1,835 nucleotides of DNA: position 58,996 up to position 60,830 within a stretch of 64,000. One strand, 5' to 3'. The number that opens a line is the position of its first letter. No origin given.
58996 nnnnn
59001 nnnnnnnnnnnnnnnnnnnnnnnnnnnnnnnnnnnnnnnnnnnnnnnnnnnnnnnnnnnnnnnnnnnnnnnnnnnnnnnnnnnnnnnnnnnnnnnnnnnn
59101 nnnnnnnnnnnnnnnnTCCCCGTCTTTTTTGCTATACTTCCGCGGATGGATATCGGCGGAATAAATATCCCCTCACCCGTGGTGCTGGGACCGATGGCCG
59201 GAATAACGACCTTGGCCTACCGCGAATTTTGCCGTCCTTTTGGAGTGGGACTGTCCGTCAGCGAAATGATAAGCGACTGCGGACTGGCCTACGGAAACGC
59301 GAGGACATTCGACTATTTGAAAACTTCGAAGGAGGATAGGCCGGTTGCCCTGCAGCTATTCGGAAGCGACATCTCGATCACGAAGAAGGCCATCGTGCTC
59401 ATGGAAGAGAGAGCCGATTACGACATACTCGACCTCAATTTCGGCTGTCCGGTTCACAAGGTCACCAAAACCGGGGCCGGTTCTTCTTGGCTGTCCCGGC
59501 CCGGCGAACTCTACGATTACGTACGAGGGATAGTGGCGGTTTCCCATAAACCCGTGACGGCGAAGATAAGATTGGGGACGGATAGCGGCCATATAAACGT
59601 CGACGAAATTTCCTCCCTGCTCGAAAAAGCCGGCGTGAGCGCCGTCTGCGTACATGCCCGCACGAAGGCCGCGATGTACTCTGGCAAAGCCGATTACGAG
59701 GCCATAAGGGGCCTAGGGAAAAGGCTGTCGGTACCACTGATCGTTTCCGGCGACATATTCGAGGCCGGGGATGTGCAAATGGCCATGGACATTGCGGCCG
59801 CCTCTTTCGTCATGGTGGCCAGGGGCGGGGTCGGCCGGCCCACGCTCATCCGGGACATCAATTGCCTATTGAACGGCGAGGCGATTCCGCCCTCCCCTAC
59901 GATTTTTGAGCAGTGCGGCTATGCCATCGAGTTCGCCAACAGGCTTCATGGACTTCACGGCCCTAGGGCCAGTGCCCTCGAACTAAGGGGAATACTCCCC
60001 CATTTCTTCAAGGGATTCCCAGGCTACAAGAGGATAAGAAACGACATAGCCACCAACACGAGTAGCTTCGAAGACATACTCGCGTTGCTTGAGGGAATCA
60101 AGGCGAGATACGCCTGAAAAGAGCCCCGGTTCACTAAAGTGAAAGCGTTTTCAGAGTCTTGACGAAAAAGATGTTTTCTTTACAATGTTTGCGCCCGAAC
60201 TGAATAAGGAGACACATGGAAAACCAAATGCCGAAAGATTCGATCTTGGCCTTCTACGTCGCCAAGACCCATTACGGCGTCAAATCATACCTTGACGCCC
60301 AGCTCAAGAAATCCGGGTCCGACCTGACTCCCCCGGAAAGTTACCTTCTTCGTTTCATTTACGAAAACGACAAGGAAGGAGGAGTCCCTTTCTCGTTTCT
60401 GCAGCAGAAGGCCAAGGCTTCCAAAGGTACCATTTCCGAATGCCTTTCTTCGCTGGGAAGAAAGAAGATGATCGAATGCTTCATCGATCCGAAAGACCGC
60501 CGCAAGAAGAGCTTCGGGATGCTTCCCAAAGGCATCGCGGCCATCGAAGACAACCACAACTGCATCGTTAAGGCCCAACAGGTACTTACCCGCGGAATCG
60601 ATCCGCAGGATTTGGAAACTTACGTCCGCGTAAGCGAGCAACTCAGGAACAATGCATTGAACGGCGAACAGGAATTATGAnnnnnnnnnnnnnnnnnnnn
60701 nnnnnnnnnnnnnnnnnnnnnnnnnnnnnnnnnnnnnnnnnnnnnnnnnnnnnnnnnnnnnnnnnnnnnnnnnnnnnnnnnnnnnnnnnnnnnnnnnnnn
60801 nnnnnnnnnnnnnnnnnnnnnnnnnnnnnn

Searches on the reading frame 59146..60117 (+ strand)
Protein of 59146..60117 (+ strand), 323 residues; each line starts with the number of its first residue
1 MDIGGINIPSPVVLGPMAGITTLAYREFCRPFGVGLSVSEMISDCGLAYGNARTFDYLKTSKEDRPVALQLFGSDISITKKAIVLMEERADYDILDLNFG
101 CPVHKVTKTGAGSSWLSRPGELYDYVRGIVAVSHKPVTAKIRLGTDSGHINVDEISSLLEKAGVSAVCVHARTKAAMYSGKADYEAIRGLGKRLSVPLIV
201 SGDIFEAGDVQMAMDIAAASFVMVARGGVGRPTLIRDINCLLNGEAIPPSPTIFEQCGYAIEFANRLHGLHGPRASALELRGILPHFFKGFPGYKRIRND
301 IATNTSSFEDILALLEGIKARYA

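Call 10: search_protein_families(library=pfam, proteins=[window:59146-60117:+])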
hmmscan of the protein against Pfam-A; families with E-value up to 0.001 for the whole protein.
window:59146-60117:+ (323 aa): 1 family
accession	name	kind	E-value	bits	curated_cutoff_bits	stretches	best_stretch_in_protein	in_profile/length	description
PF01207.24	Dus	-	2.1e-62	211.5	20.4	1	14-307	2-295/311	Dihydrouridine synthase (Dus)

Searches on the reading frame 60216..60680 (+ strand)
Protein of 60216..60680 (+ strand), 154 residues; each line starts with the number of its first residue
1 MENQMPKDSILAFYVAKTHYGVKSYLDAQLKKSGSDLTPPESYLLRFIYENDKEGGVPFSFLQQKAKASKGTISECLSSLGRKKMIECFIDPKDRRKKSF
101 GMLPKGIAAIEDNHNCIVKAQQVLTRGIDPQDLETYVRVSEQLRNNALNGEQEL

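Call 10: search_protein_families(library=pfam, proteins=[window:60216-60680:+])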
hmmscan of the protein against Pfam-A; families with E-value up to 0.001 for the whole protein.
window:60216-60680:+ (154 aa): 1 family
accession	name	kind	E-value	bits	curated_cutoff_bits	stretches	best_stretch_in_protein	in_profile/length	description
PF12802.13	MarR_2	-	9.7e-05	22.9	27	1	35-96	1-60/61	MarR family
